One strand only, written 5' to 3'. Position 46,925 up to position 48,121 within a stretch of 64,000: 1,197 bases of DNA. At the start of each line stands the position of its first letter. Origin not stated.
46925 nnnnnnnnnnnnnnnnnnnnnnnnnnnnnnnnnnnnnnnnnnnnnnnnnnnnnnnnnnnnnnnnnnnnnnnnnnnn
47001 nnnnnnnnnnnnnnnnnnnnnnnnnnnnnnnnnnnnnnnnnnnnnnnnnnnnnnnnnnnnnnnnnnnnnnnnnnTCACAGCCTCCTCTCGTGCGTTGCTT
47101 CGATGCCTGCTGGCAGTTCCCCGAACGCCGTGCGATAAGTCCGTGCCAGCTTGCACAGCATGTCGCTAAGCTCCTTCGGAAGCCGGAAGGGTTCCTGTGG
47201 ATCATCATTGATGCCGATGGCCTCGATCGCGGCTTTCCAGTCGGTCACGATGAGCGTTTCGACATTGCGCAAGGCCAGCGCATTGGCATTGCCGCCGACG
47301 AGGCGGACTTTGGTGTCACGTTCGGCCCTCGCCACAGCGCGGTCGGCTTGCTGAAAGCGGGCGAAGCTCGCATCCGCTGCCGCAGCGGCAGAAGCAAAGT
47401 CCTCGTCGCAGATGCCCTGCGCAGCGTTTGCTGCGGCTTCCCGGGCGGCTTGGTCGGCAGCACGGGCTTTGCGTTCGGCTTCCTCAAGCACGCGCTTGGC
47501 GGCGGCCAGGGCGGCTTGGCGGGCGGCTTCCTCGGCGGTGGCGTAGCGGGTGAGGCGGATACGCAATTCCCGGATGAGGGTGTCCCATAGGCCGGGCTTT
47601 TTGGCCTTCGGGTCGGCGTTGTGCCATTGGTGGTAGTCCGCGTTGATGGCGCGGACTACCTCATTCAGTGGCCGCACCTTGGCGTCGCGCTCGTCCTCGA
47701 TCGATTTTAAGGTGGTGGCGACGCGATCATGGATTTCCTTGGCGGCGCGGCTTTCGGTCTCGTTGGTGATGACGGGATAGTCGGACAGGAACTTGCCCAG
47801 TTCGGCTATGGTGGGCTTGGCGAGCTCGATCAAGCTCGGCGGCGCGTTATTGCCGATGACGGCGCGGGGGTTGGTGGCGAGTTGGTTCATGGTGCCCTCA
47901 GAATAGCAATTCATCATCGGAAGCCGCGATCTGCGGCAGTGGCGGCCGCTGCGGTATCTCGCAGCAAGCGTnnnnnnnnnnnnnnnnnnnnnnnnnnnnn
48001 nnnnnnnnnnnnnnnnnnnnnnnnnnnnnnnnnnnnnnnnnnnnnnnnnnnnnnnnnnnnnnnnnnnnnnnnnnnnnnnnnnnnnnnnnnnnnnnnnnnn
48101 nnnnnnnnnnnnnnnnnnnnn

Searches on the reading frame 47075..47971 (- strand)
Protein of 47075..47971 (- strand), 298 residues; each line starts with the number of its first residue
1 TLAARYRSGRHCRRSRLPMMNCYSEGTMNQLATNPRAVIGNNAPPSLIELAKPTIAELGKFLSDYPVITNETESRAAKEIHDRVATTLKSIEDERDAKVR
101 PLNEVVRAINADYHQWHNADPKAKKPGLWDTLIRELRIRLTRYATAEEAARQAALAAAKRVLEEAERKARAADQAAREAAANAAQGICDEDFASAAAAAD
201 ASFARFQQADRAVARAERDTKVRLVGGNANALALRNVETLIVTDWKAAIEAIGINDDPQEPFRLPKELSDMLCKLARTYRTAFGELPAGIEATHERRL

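Call 71: search_protein_families(library=pfam, proteins=[window:47075-47971:-], max_evalue=0.001)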
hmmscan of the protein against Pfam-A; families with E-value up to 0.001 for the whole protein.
window:47075-47971:- (298 aa): 0 families

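Call 73: search_protein_families(library=phrogs, proteins=[window:47075-47971:-], max_evalue=0.001)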
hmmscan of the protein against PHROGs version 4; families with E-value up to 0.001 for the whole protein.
window:47075-47971:- (298 aa): 1 family
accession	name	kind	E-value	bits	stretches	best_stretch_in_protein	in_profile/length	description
phrog_10477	-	DNA, RNA and nucleotide metabolism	7.3e-07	30.4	1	33-253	3-202/243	exonuclease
